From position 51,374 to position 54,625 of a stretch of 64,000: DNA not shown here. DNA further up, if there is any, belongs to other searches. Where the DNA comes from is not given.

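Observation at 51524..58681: ElbD-like fatty acyl ligase-carrier-reductase gene in one operon with PlsA/PlsR-like anaerobic plasmalogen synthase genes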

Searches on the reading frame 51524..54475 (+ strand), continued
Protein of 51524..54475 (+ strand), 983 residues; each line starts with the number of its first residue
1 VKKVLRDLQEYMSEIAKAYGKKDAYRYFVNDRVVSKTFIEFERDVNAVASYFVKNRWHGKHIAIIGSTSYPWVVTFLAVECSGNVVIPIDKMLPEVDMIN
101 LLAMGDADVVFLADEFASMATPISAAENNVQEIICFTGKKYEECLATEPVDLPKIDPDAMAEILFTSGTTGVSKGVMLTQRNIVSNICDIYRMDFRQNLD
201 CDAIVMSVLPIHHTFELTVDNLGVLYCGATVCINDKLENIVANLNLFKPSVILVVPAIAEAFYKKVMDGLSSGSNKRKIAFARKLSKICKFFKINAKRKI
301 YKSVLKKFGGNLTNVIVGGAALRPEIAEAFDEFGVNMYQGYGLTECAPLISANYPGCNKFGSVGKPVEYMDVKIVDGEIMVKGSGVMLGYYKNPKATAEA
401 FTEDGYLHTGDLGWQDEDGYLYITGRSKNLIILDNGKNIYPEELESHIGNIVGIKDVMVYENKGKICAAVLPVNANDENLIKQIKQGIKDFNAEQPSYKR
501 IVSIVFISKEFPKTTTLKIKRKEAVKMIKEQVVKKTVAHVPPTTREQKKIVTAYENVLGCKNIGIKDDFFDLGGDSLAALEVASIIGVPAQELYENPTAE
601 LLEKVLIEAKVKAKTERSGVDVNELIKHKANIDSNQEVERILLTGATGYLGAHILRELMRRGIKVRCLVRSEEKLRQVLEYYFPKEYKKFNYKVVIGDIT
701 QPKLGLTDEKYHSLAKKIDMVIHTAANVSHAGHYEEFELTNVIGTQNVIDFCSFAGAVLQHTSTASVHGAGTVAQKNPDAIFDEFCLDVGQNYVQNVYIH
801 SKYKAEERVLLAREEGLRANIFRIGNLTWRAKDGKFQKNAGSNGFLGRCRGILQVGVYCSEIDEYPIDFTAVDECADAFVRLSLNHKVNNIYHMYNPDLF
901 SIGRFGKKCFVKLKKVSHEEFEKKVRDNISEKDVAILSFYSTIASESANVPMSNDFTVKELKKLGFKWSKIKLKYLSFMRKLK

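Call 19: find_homologous_proteins(query=window:51524-54472:+, max_evalue=1e-20)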
Query window:51524-54472:+ (983 aa): 7913 proteins with E <= 1e-20 among 8000 candidates; the best 120 are listed.
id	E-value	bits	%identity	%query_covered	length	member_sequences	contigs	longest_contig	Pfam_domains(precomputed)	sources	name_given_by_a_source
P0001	0.0e+0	2225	100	100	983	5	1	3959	PF04321.24,PF16363.12,PF02719.22,PF00550.32,PF05368.20,PF01073.26,PF00501.35,PF23562.3,PF07993.19,PF13460.13,PF01370.28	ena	-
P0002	0.0e+0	2099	94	99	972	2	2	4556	PF04321.24,PF16363.12,PF02719.22,PF00550.32,PF05368.20,PF01073.26,PF00501.35,PF07993.19,PF13460.13,PF01370.28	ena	-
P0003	0.0e+0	1724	77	100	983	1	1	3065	PF16363.12,PF00550.32,PF05368.20,PF00501.35,PF13193.13,PF01370.28,PF04321.24,PF02719.22,PF01073.26,PF23562.3,PF07993.19,PF13460.13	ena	-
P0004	0.0e+0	1710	76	100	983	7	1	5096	PF04321.24,PF16363.12,PF02719.22,PF00550.32,PF05368.20,PF01073.26,PF00501.35,PF23562.3,PF07993.19,PF13460.13,PF01370.28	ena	-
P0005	0.0e+0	1685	74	100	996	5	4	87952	PF04321.24,PF16363.12,PF02719.22,PF00550.32,PF01073.26,PF00501.35,PF23562.3,PF07993.19,PF13460.13,PF01370.28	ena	-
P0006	0.0e+0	1649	73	100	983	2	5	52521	PF04321.24,PF16363.12,PF02719.22,PF00550.32,PF01073.26,PF00501.35,PF07993.19,PF13460.13,PF01370.28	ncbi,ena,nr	ncbi:MAG: AMP-binding protein [Clostridia bacterium]|nr:AMP-binding protein [Clostridia bacterium]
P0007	0.0e+0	1646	73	100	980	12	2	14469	PF04321.24,PF16363.12,PF02719.22,PF00550.32,PF01073.26,PF00501.35,PF23562.3,PF07993.19,PF13460.13,PF01370.28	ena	-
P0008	0.0e+0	1641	73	100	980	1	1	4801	PF04321.24,PF16363.12,PF02719.22,PF00550.32,PF01073.26,PF00501.35,PF23562.3,PF07993.19,PF13460.13,PF01370.28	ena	-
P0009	0.0e+0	1641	72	100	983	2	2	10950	PF04321.24,PF16363.12,PF02719.22,PF00550.32,PF05368.20,PF01073.26,PF00501.35,PF23562.3,PF07993.19,PF13460.13,PF01370.28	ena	-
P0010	0.0e+0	1640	73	100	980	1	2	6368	PF04321.24,PF16363.12,PF02719.22,PF00550.32,PF01073.26,PF00501.35,PF23562.3,PF07993.19,PF13460.13,PF01370.28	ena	-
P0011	0.0e+0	1632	72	100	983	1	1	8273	PF04321.24,PF16363.12,PF02719.22,PF00550.32,PF01073.26,PF00501.35,PF07993.19,PF13460.13,PF01370.28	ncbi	-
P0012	0.0e+0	1630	71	100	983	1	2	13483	PF04321.24,PF16363.12,PF02719.22,PF00550.32,PF01073.26,PF00501.35,PF07993.19,PF13460.13,PF01370.28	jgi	-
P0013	0.0e+0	1626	73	100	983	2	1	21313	PF04321.24,PF16363.12,PF02719.22,PF01073.26,PF00501.35,PF23562.3,PF07993.19,PF13460.13,PF01370.28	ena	-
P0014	0.0e+0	1620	72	100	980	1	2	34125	PF04321.24,PF16363.12,PF02719.22,PF00550.32,PF01073.26,PF00501.35,PF07993.19,PF13460.13,PF01370.28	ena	-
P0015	0.0e+0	1619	71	100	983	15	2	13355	PF04321.24,PF16363.12,PF02719.22,PF01073.26,PF00501.35,PF23562.3,PF07993.19,PF13460.13,PF01370.28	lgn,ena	-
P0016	0.0e+0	1618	71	100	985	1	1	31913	PF04321.24,PF16363.12,PF02719.22,PF01073.26,PF00501.35,PF23562.3,PF07993.19,PF13460.13,PF01370.28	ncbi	-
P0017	0.0e+0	1617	71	100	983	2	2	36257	PF04321.24,PF16363.12,PF02719.22,PF00550.32,PF01073.26,PF00501.35,PF07993.19,PF13460.13,PF01370.28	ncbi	-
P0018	0.0e+0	1617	72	100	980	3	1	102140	PF04321.24,PF16363.12,PF02719.22,PF00550.32,PF01073.26,PF00501.35,PF23562.3,PF07993.19,PF13460.13,PF01370.28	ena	-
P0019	0.0e+0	1616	71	100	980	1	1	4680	PF04321.24,PF16363.12,PF02719.22,PF00550.32,PF01073.26,PF00501.35,PF07993.19,PF13460.13,PF01370.28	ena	-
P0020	0.0e+0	1613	71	100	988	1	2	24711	PF04321.24,PF16363.12,PF02719.22,PF00550.32,PF01073.26,PF00501.35,PF23562.3,PF07993.19,PF13460.13,PF01370.28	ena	-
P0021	0.0e+0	1612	71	100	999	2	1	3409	PF16363.12,PF02719.22,PF00550.32,PF01073.26,PF00501.35,PF23562.3,PF07993.19,PF13460.13,PF01370.28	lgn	-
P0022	0.0e+0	1611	71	100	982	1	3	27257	PF04321.24,PF16363.12,PF02719.22,PF01073.26,PF00501.35,PF07993.19,PF13460.13,PF01370.28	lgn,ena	-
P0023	0.0e+0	1611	71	100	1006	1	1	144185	PF04321.24,PF16363.12,PF02719.22,PF00550.32,PF01073.26,PF00501.35,PF07993.19,PF13460.13,PF01370.28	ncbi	-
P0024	0.0e+0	1608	70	100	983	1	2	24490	PF04321.24,PF16363.12,PF02719.22,PF00550.32,PF01073.26,PF00501.35,PF23562.3,PF07993.19,PF13460.13,PF01370.28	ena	-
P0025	0.0e+0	1608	71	100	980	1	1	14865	PF04321.24,PF16363.12,PF02719.22,PF00550.32,PF01073.26,PF00501.35,PF23562.3,PF07993.19,PF13460.13,PF01370.28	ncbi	-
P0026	0.0e+0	1608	71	100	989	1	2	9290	PF16363.12,PF02719.22,PF00550.32,PF01073.26,PF00501.35,PF23562.3,PF07993.19,PF13460.13,PF01370.28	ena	-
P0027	0.0e+0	1604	71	100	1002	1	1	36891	PF04321.24,PF16363.12,PF02719.22,PF01073.26,PF00501.35,PF07993.19,PF13460.13,PF01370.28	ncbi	-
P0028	0.0e+0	1603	71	100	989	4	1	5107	PF04321.24,PF16363.12,PF02719.22,PF00550.32,PF01073.26,PF00501.35,PF23562.3,PF07993.19,PF13460.13,PF01370.28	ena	-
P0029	0.0e+0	1597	71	100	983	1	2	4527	PF16363.12,PF02719.22,PF00550.32,PF01073.26,PF00501.35,PF23562.3,PF07993.19,PF01370.28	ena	-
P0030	0.0e+0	1596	71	100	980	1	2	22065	PF04321.24,PF16363.12,PF02719.22,PF00550.32,PF01073.26,PF00501.35,PF23562.3,PF07993.19,PF13460.13,PF01370.28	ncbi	-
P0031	0.0e+0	1595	71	100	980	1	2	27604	PF04321.24,PF16363.12,PF02719.22,PF00550.32,PF01073.26,PF00501.35,PF07993.19,PF13460.13,PF01370.28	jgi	-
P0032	0.0e+0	1595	69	100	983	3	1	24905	PF04321.24,PF16363.12,PF02719.22,PF00550.32,PF01073.26,PF00501.35,PF23562.3,PF07993.19,PF13460.13,PF01370.28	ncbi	-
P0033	0.0e+0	1590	69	100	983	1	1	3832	PF04321.24,PF16363.12,PF02719.22,PF01073.26,PF00501.35,PF07993.19,PF13460.13,PF01370.28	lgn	-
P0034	0.0e+0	1589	70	100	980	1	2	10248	PF04321.24,PF16363.12,PF02719.22,PF00550.32,PF01073.26,PF00501.35,PF23562.3,PF07993.19,PF13460.13,PF01370.28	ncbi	-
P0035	0.0e+0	1588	70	100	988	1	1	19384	PF04321.24,PF16363.12,PF02719.22,PF00550.32,PF01073.26,PF00501.35,PF23562.3,PF07993.19,PF13460.13,PF01370.28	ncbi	-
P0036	0.0e+0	1587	70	100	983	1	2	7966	PF04321.24,PF16363.12,PF02719.22,PF01073.26,PF00501.35,PF23562.3,PF07993.19,PF13460.13,PF01370.28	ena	-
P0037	0.0e+0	1584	70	100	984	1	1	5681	PF04321.24,PF16363.12,PF02719.22,PF00550.32,PF01073.26,PF00501.35,PF23562.3,PF07993.19,PF13460.13,PF01370.28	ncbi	-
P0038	0.0e+0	1581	70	100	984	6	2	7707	PF04321.24,PF16363.12,PF02719.22,PF00550.32,PF01073.26,PF00501.35,PF23562.3,PF07993.19,PF13460.13,PF01370.28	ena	-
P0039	0.0e+0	1581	70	100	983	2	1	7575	PF04321.24,PF16363.12,PF02719.22,PF01073.26,PF00501.35,PF07993.19,PF13460.13,PF01370.28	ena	-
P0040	0.0e+0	1581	70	100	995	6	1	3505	PF16363.12,PF02719.22,PF00550.32,PF01073.26,PF00501.35,PF23562.3,PF07993.19,PF13460.13,PF01370.28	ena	-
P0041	0.0e+0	1581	70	100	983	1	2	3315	PF04321.24,PF16363.12,PF02719.22,PF00550.32,PF01073.26,PF00501.35,PF07993.19,PF13460.13,PF01370.28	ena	-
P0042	0.0e+0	1580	70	100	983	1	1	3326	PF04321.24,PF16363.12,PF02719.22,PF00550.32,PF05368.20,PF01073.26,PF00501.35,PF23562.3,PF07993.19,PF13460.13,PF01370.28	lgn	-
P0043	0.0e+0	1580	70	100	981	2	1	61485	PF04321.24,PF16363.12,PF02719.22,PF01073.26,PF00501.35,PF07993.19,PF13460.13,PF01370.28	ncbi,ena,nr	ncbi:MAG: AMP-binding protein [Clostridia bacterium]|nr:AMP-binding protein [Clostridia bacterium]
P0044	0.0e+0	1579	70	100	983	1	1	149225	PF04321.24,PF16363.12,PF02719.22,PF00550.32,PF01073.26,PF00501.35,PF07993.19,PF13460.13,PF01370.28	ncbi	-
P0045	0.0e+0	1576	70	100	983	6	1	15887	PF04321.24,PF16363.12,PF02719.22,PF01073.26,PF00501.35,PF07993.19,PF13460.13,PF01370.28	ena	-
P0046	0.0e+0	1575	69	100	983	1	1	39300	PF04321.24,PF16363.12,PF02719.22,PF00550.32,PF01073.26,PF00501.35,PF23562.3,PF07993.19,PF13460.13,PF01370.28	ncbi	-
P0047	0.0e+0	1571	70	100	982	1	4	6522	PF04321.24,PF16363.12,PF02719.22,PF00550.32,PF01073.26,PF00501.35,PF23562.3,PF07993.19,PF13460.13,PF01370.28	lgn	-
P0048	0.0e+0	1571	69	100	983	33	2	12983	PF04321.24,PF16363.12,PF02719.22,PF01073.26,PF00501.35,PF23562.3,PF07993.19,PF13460.13,PF01370.28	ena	-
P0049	0.0e+0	1568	69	100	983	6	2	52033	PF04321.24,PF16363.12,PF02719.22,PF01073.26,PF00501.35,PF07993.19,PF13460.13,PF01370.28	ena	-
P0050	0.0e+0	1568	70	100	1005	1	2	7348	PF16363.12,PF02719.22,PF00550.32,PF01073.26,PF00501.35,PF23562.3,PF07993.19,PF13460.13,PF01370.28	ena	-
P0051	0.0e+0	1568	69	100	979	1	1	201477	PF04321.24,PF16363.12,PF02719.22,PF01073.26,PF00501.35,PF23562.3,PF07993.19,PF13460.13,PF01370.28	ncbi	-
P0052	0.0e+0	1565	70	100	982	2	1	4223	PF04321.24,PF16363.12,PF02719.22,PF00550.32,PF01073.26,PF00501.35,PF07993.19,PF13460.13,PF01370.28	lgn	-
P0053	0.0e+0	1564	69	100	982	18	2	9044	PF04321.24,PF16363.12,PF02719.22,PF00550.32,PF01073.26,PF00501.35,PF23562.3,PF07993.19,PF13460.13,PF01370.28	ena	-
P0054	0.0e+0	1563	69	100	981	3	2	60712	PF04321.24,PF16363.12,PF02719.22,PF01073.26,PF00501.35,PF07993.19,PF13460.13,PF01370.28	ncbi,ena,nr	ncbi:MAG: AMP-binding protein [Clostridia bacterium]|nr:AMP-binding protein [Clostridia bacterium]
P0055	0.0e+0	1562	70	100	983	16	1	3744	PF04321.24,PF16363.12,PF02719.22,PF00550.32,PF01073.26,PF00501.35,PF23562.3,PF07993.19,PF13460.13,PF00106.32,PF01370.28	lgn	-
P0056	0.0e+0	1562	69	100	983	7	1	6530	PF04321.24,PF16363.12,PF02719.22,PF01073.26,PF00501.35,PF23562.3,PF07993.19,PF13460.13,PF01370.28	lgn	-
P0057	0.0e+0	1558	69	99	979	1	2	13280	PF04321.24,PF16363.12,PF02719.22,PF01073.26,PF00501.35,PF23562.3,PF07993.19,PF13460.13,PF01370.28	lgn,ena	-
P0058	0.0e+0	1554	69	100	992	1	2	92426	PF04321.24,PF16363.12,PF02719.22,PF00550.32,PF01073.26,PF00501.35,PF07993.19,PF13460.13,PF01370.28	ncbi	-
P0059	0.0e+0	1554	69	100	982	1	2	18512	PF04321.24,PF16363.12,PF02719.22,PF01073.26,PF00501.35,PF07993.19,PF13460.13,PF01370.28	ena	-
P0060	0.0e+0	1553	68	100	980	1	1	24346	PF04321.24,PF16363.12,PF02719.22,PF00550.32,PF01073.26,PF00501.35,PF23562.3,PF07993.19,PF13460.13,PF01370.28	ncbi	-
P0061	0.0e+0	1553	69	100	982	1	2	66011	PF04321.24,PF16363.12,PF02719.22,PF01073.26,PF00501.35,PF07993.19,PF13460.13,PF01370.28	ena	-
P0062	0.0e+0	1551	68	100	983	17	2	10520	PF16363.12,PF02719.22,PF01073.26,PF00501.35,PF23562.3,PF07993.19,PF13460.13,PF01370.28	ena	-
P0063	0.0e+0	1551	68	100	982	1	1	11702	PF04321.24,PF16363.12,PF02719.22,PF00550.32,PF01073.26,PF00501.35,PF07993.19,PF13460.13,PF01370.28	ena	-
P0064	0.0e+0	1550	69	100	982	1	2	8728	PF04321.24,PF16363.12,PF02719.22,PF01073.26,PF00501.35,PF07993.19,PF13460.13,PF01370.28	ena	-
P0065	0.0e+0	1550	68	100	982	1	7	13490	PF04321.24,PF16363.12,PF02719.22,PF01073.26,PF00501.35,PF07993.19,PF13460.13,PF01370.28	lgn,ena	-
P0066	0.0e+0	1550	68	100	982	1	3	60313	PF04321.24,PF16363.12,PF02719.22,PF00550.32,PF01073.26,PF00501.35,PF07993.19,PF13460.13,PF01370.28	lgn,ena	-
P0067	0.0e+0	1550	69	100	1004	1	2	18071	PF04321.24,PF16363.12,PF02719.22,PF00550.32,PF01073.26,PF00501.35,PF07993.19,PF13460.13,PF01370.28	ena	-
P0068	0.0e+0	1549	69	100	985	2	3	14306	PF04321.24,PF16363.12,PF02719.22,PF01073.26,PF00501.35,PF07993.19,PF13460.13,PF01370.28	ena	-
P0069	0.0e+0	1549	69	100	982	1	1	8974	PF04321.24,PF16363.12,PF02719.22,PF00550.32,PF01073.26,PF00501.35,PF07993.19,PF13460.13,PF01370.28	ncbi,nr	ncbi:MAG: AMP-binding protein [Clostridia bacterium]|nr:AMP-binding protein [Clostridia bacterium]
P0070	0.0e+0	1548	69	100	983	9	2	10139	PF04321.24,PF16363.12,PF02719.22,PF00550.32,PF01073.26,PF00501.35,PF23562.3,PF07993.19,PF13460.13,PF01370.28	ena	-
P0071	0.0e+0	1548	69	100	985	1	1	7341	PF04321.24,PF16363.12,PF02719.22,PF01073.26,PF00501.35,PF07993.19,PF13460.13,PF01370.28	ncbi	-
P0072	0.0e+0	1547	68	100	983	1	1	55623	PF04321.24,PF16363.12,PF02719.22,PF00550.32,PF05368.20,PF01073.26,PF00501.35,PF23562.3,PF07993.19,PF13460.13,PF01370.28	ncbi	-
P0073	0.0e+0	1547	68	100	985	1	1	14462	PF04321.24,PF16363.12,PF02719.22,PF01073.26,PF00501.35,PF23562.3,PF07993.19,PF13460.13,PF01370.28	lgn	-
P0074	0.0e+0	1547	68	100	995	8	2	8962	PF04321.24,PF16363.12,PF02719.22,PF00550.32,PF05368.20,PF01073.26,PF00501.35,PF23562.3,PF07993.19,PF13460.13,PF01370.28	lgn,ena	-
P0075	0.0e+0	1546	69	100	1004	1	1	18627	PF04321.24,PF16363.12,PF02719.22,PF00550.32,PF01073.26,PF00501.35,PF07993.19,PF13460.13,PF01370.28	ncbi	-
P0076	0.0e+0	1546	68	100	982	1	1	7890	PF04321.24,PF16363.12,PF02719.22,PF01073.26,PF00501.35,PF07993.19,PF13460.13,PF01370.28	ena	-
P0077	0.0e+0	1545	69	100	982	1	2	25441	PF04321.24,PF16363.12,PF02719.22,PF01073.26,PF00501.35,PF23562.3,PF07993.19,PF13460.13,PF01370.28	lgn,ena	-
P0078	0.0e+0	1545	69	100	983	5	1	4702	PF04321.24,PF16363.12,PF02719.22,PF00550.32,PF01073.26,PF00501.35,PF23562.3,PF07993.19,PF13460.13,PF01370.28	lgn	-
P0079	0.0e+0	1545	69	100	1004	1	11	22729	PF04321.24,PF16363.12,PF02719.22,PF00550.32,PF01073.26,PF00501.35,PF07993.19,PF13460.13,PF01370.28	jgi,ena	-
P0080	0.0e+0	1545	68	100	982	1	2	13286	PF04321.24,PF16363.12,PF02719.22,PF05368.20,PF01073.26,PF00501.35,PF07993.19,PF13460.13,PF01370.28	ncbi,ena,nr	ncbi:MAG: AMP-binding protein [Clostridia bacterium]|nr:AMP-binding protein [Clostridia bacterium]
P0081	0.0e+0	1543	69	100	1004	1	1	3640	PF04321.24,PF16363.12,PF02719.22,PF00550.32,PF01073.26,PF00501.35,PF07993.19,PF13460.13,PF01370.28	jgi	-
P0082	0.0e+0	1543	69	100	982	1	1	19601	PF04321.24,PF16363.12,PF02719.22,PF01073.26,PF00501.35,PF23562.3,PF07993.19,PF13460.13,PF01370.28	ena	-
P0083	0.0e+0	1542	68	100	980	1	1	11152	PF04321.24,PF16363.12,PF02719.22,PF00550.32,PF01073.26,PF00501.35,PF23562.3,PF07993.19,PF13460.13,PF01370.28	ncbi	-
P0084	0.0e+0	1541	69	100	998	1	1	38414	PF04321.24,PF16363.12,PF02719.22,PF01073.26,PF00501.35,PF23562.3,PF07993.19,PF13460.13,PF01370.28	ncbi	-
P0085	0.0e+0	1538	67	100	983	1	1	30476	PF04321.24,PF16363.12,PF02719.22,PF00550.32,PF05368.20,PF01073.26,PF00501.35,PF23562.3,PF07993.19,PF13460.13,PF01370.28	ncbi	-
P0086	0.0e+0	1538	68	100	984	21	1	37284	PF04321.24,PF16363.12,PF02719.22,PF00550.32,PF01073.26,PF00501.35,PF23562.3,PF07993.19,PF13460.13,PF01370.28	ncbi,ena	-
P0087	0.0e+0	1537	68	99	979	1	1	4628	PF04321.24,PF16363.12,PF02719.22,PF01073.26,PF00501.35,PF07993.19,PF13460.13,PF01370.28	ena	-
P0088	0.0e+0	1537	68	100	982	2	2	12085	PF04321.24,PF16363.12,PF02719.22,PF00550.32,PF01073.26,PF00501.35,PF07993.19,PF13460.13,PF01370.28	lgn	-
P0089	0.0e+0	1537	67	100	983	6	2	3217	PF04321.24,PF16363.12,PF02719.22,PF00550.32,PF01073.26,PF00501.35,PF07993.19,PF13460.13,PF01370.28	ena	-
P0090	0.0e+0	1536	68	100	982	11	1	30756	PF04321.24,PF16363.12,PF02719.22,PF00550.32,PF01073.26,PF00501.35,PF23562.3,PF07993.19,PF13460.13,PF01370.28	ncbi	-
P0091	0.0e+0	1536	68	100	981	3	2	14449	PF04321.24,PF16363.12,PF02719.22,PF00550.32,PF01073.26,PF00501.35,PF07993.19,PF13460.13,PF01370.28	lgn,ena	-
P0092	0.0e+0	1535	69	100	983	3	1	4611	PF16363.12,PF02719.22,PF01073.26,PF00501.35,PF07993.19,PF13460.13,PF01370.28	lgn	-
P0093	0.0e+0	1534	68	100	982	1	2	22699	PF04321.24,PF16363.12,PF02719.22,PF01073.26,PF00501.35,PF23562.3,PF07993.19,PF13460.13,PF01370.28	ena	-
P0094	0.0e+0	1529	68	100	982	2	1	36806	PF04321.24,PF16363.12,PF02719.22,PF01073.26,PF00501.35,PF23562.3,PF07993.19,PF13460.13,PF01370.28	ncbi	-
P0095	0.0e+0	1529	67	100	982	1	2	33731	PF04321.24,PF16363.12,PF02719.22,PF00550.32,PF01073.26,PF00501.35,PF07993.19,PF13460.13,PF01370.28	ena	-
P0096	0.0e+0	1528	68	100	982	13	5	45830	PF04321.24,PF16363.12,PF02719.22,PF01073.26,PF00501.35,PF07993.19,PF13460.13,PF01370.28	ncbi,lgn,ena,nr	ncbi:MAG: AMP-binding protein [Clostridia bacterium]|nr:AMP-binding protein [Clostridia bacterium]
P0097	0.0e+0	1528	68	100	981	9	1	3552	PF04321.24,PF16363.12,PF02719.22,PF00550.32,PF01073.26,PF00501.35,PF07993.19,PF13460.13,PF01370.28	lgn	-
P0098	0.0e+0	1528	68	100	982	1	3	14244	PF04321.24,PF16363.12,PF02719.22,PF01073.26,PF00501.35,PF23562.3,PF07993.19,PF13460.13,PF01370.28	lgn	-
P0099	0.0e+0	1528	68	100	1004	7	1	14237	PF04321.24,PF16363.12,PF02719.22,PF00550.32,PF01073.26,PF00501.35,PF07993.19,PF13460.13,PF01370.28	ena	-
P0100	0.0e+0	1527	67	100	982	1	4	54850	PF04321.24,PF16363.12,PF02719.22,PF00550.32,PF01073.26,PF00501.35,PF07993.19,PF13460.13,PF01370.28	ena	-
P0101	0.0e+0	1526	68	100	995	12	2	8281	PF04321.24,PF16363.12,PF02719.22,PF01073.26,PF00501.35,PF23562.3,PF07993.19,PF13460.13,PF01370.28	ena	-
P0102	0.0e+0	1526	67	100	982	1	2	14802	PF04321.24,PF16363.12,PF02719.22,PF00550.32,PF01073.26,PF00501.35,PF07993.19,PF13460.13,PF01370.28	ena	-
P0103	0.0e+0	1526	68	100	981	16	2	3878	PF04321.24,PF16363.12,PF02719.22,PF01073.26,PF00501.35,PF07993.19,PF13460.13,PF01370.28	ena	-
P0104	0.0e+0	1526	68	100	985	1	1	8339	PF04321.24,PF16363.12,PF02719.22,PF00550.32,PF01073.26,PF00501.35,PF23562.3,PF07993.19,PF13460.13,PF01370.28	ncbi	-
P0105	0.0e+0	1526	67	100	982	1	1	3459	PF04321.24,PF16363.12,PF02719.22,PF01073.26,PF00501.35,PF23562.3,PF07993.19,PF13460.13,PF01370.28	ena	-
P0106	0.0e+0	1525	67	100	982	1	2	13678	PF04321.24,PF16363.12,PF02719.22,PF00550.32,PF01073.26,PF00501.35,PF07993.19,PF13460.13,PF01370.28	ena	-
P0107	0.0e+0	1525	68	100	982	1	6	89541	PF04321.24,PF16363.12,PF02719.22,PF01073.26,PF00501.35,PF23562.3,PF07993.19,PF13460.13,PF01370.28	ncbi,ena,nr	ncbi:MAG: AMP-binding protein [Clostridia bacterium]|nr:AMP-binding protein [Clostridia bacterium]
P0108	0.0e+0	1525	67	100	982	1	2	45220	PF04321.24,PF16363.12,PF02719.22,PF00550.32,PF01073.26,PF00501.35,PF07993.19,PF13460.13,PF01370.28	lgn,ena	-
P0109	0.0e+0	1524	68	100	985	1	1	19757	PF04321.24,PF16363.12,PF02719.22,PF00550.32,PF01073.26,PF00501.35,PF07993.19,PF01370.28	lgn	-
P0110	0.0e+0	1524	67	100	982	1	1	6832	PF04321.24,PF16363.12,PF02719.22,PF00550.32,PF01073.26,PF00501.35,PF07993.19,PF13460.13,PF01370.28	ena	-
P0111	0.0e+0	1524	67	100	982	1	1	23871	PF04321.24,PF16363.12,PF02719.22,PF00550.32,PF01073.26,PF00501.35,PF07993.19,PF13460.13,PF01370.28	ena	-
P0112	0.0e+0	1524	68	100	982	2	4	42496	PF04321.24,PF16363.12,PF02719.22,PF01073.26,PF00501.35,PF23562.3,PF07993.19,PF13460.13,PF01370.28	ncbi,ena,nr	ncbi:MAG: AMP-binding protein [Clostridia bacterium]|nr:AMP-binding protein [Clostridia bacterium]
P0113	0.0e+0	1523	67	100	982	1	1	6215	PF04321.24,PF16363.12,PF02719.22,PF01073.26,PF00501.35,PF23562.3,PF07993.19,PF13460.13,PF01370.28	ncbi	-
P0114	0.0e+0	1522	68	100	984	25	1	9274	PF04321.24,PF16363.12,PF02719.22,PF01073.26,PF00501.35,PF07993.19,PF13460.13,PF01370.28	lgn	-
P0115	0.0e+0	1522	67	100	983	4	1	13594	PF04321.24,PF16363.12,PF02719.22,PF01073.26,PF00501.35,PF07993.19,PF13460.13,PF01370.28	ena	-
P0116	0.0e+0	1522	67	100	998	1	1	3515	PF04321.24,PF16363.12,PF02719.22,PF00550.32,PF01073.26,PF00501.35,PF07993.19,PF13460.13,PF01370.28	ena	-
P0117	0.0e+0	1521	68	100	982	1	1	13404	PF04321.24,PF16363.12,PF02719.22,PF00550.32,PF05368.20,PF01073.26,PF00501.35,PF07993.19,PF13460.13,PF01370.28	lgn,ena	-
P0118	0.0e+0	1520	68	100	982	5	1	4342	PF04321.24,PF16363.12,PF02719.22,PF01073.26,PF00501.35,PF07993.19,PF01370.28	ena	-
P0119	0.0e+0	1520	67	100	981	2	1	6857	PF04321.24,PF16363.12,PF02719.22,PF00550.32,PF01073.26,PF00501.35,PF23562.3,PF07993.19,PF13460.13,PF01370.28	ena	-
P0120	0.0e+0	1518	68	100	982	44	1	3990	PF04321.24,PF16363.12,PF02719.22,PF01073.26,PF00501.35,PF07993.19,PF13460.13,PF01370.28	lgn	-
